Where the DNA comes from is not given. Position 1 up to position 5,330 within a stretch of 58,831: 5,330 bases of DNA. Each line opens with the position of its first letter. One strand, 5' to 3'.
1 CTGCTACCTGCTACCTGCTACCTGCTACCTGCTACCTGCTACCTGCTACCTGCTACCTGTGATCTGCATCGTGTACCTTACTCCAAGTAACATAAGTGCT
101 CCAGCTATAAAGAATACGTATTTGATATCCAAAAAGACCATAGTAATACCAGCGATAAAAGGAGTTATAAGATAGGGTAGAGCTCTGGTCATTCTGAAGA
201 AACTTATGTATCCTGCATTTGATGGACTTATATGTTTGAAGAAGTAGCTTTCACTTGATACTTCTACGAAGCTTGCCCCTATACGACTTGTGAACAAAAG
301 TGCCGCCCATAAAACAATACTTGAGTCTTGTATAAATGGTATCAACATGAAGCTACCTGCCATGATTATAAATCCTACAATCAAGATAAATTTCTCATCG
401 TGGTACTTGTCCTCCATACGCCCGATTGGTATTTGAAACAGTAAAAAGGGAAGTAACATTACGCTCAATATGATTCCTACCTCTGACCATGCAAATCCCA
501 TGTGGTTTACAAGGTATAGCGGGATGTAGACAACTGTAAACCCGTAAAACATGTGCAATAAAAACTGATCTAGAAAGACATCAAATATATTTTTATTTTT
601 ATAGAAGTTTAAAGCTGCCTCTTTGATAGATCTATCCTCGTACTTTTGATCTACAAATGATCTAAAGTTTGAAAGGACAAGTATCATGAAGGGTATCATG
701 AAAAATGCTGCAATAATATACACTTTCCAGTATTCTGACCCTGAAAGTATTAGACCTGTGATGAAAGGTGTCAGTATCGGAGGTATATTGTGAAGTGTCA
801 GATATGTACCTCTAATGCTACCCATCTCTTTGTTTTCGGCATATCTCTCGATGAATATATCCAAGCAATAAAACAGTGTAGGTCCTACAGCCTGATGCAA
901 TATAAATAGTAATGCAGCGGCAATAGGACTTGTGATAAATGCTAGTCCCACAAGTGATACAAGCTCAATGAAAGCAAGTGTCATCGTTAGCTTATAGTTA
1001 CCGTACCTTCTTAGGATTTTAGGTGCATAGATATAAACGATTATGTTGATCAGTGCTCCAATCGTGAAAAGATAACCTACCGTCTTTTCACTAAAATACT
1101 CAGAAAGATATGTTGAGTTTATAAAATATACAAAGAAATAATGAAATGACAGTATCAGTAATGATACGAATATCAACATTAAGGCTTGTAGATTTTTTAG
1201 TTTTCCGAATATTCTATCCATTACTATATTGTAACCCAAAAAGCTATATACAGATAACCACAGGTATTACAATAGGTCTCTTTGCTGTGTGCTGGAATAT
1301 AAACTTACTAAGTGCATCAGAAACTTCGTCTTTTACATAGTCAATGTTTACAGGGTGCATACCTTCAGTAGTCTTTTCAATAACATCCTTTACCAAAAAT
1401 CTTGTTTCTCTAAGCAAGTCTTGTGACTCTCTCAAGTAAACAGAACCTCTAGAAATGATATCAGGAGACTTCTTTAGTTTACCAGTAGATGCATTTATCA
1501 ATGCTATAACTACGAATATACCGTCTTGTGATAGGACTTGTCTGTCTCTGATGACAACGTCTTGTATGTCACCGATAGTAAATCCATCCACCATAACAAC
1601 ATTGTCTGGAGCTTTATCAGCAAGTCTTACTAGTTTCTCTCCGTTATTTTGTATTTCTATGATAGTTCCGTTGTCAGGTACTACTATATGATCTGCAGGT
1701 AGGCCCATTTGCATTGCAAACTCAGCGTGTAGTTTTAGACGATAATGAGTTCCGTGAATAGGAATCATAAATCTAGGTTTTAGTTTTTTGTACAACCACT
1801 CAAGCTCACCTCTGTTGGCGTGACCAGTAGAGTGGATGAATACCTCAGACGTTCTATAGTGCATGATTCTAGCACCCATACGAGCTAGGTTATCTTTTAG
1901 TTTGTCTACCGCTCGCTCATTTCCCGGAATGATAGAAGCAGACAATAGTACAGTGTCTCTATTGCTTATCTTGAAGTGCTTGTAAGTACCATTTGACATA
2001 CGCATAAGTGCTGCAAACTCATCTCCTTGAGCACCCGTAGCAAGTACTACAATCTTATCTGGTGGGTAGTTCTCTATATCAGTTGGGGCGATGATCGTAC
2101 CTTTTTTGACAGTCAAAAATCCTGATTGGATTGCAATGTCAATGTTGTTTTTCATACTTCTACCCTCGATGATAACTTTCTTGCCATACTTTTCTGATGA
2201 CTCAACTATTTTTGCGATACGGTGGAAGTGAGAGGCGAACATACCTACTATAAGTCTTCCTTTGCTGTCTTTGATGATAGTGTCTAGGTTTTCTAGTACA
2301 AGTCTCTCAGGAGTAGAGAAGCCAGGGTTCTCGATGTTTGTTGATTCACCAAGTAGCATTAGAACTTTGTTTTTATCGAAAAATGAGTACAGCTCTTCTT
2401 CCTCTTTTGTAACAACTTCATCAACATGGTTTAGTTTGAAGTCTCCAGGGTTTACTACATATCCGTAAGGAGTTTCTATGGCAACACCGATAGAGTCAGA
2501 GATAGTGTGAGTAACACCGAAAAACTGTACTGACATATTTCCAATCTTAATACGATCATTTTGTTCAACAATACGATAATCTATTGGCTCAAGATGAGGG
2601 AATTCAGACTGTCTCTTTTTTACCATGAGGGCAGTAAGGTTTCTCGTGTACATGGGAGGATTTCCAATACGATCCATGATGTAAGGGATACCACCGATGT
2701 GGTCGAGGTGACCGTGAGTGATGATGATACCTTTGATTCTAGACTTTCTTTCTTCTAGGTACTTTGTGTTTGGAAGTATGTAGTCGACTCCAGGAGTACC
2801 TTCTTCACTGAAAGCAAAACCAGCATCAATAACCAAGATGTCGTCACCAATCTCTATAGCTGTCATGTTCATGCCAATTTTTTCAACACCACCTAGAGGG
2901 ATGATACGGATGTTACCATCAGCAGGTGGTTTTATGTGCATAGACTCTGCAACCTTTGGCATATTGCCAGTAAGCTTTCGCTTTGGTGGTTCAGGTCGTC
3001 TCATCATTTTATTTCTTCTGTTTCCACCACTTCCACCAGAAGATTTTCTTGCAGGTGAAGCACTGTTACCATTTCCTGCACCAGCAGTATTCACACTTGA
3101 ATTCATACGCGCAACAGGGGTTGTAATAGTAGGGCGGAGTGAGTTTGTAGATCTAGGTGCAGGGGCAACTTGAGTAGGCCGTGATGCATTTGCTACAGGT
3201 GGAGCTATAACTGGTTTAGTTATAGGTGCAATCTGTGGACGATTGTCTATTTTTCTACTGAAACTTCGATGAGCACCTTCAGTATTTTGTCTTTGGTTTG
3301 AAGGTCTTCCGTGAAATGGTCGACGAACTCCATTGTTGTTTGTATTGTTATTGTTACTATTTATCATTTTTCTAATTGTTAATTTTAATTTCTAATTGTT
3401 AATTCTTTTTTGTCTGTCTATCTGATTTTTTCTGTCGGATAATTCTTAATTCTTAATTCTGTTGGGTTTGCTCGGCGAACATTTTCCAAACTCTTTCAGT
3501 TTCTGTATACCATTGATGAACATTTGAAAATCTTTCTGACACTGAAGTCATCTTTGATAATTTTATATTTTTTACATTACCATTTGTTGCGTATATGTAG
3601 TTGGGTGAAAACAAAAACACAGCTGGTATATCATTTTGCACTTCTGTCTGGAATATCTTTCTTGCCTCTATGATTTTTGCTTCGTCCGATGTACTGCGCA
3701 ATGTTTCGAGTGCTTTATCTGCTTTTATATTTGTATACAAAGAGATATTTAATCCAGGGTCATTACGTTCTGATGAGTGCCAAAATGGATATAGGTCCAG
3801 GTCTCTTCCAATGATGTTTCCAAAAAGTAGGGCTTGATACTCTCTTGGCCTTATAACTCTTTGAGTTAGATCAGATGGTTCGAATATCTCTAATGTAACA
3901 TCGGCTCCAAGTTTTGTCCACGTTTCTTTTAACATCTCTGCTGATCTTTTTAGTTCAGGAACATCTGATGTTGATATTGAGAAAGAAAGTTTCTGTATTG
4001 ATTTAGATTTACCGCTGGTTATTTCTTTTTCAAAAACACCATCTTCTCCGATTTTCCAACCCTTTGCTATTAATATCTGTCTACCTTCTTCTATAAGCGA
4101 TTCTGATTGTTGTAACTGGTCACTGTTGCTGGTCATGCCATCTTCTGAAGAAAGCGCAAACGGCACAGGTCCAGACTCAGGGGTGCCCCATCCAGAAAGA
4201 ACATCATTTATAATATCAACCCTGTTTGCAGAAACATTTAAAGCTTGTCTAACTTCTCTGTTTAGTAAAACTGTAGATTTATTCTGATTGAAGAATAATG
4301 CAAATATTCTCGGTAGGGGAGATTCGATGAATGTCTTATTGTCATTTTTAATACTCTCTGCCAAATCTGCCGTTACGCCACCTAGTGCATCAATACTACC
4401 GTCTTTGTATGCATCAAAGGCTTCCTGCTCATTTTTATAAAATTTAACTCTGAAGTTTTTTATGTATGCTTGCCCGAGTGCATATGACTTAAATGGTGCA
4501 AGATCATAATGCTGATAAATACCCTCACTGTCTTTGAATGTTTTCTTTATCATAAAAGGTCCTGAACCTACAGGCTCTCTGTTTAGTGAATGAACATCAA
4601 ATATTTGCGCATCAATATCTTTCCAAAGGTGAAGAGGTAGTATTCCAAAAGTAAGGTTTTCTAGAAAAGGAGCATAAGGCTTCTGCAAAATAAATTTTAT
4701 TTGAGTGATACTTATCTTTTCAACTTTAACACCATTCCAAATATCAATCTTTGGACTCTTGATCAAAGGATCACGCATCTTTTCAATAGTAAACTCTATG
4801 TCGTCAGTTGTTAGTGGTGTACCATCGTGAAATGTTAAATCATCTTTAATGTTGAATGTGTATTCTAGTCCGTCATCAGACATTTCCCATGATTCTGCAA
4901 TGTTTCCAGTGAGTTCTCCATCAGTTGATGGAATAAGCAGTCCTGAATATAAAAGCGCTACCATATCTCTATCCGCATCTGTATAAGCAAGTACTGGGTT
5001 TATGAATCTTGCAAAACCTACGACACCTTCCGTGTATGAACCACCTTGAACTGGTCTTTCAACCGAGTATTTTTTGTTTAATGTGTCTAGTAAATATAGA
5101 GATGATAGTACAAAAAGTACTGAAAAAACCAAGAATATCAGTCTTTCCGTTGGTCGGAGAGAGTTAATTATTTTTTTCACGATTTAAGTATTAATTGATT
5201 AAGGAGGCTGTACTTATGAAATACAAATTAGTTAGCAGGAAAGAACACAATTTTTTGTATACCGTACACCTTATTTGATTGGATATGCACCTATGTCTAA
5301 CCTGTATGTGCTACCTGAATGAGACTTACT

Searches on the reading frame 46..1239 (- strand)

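Call 79: search_protein_families(library=pfam, proteins=[window:46-1239:-], max_evalue=0.0001)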
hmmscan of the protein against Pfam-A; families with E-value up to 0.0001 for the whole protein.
window:46-1239:- (397 aa): 3 families
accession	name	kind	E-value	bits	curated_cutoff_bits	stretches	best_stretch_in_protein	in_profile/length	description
PF07690.21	MFS_1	-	7.4e-38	130.8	33.4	2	24-352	2-339/347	Major Facilitator Superfamily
PF12832.13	MFS_1_like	-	3.9e-10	39.8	25.2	1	11-146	206-342/373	MFS_1 like family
PF01306.25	LacY_symp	-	1.8e-05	24.2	24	0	213-383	4-177/413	LacY proton/sugar symporter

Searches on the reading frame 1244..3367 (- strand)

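Call 79: search_protein_families(library=pfam, proteins=[window:1244-3367:-], max_evalue=0.0001)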
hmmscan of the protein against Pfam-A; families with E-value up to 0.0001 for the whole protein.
window:1244-3367:- (707 aa): 5 families
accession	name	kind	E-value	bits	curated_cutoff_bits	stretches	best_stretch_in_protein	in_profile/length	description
PF22505.1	RNase_J_b_CASP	-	4.4e-41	140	27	1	369-494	1-126/126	Ribonuclease J, beta-CASP domain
PF17770.6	RNase_J_C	-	1.3e-23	84.4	23.8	1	605-705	1-100/102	Ribonuclease J C-terminal domain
PF00753.33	Lactamase_B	-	6.9e-13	49.4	22.7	1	167-318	7-158/196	Metallo-beta-lactamase superfamily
PF12706.13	Lactamase_B_2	-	2e-09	37.8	27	1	180-315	5-140/200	Beta-lactamase superfamily domain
PF07521.17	RMMBL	-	5e-05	23.7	21.6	0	511-555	12-57/63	Zn-dependent metallo-hydrolase RNA specificity domain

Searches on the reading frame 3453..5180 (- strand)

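Call 79: search_protein_families(library=pfam, proteins=[window:3453-5180:-], max_evalue=0.0001)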
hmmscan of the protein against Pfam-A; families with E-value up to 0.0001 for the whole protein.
window:3453-5180:- (575 aa): 1 family
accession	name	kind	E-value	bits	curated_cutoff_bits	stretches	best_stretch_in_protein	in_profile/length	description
PF00496.27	SBP_bac_5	-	3.6e-59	201.2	32.4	1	90-458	2-349/368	Bacterial extracellular solute-binding proteins, family 5 Middle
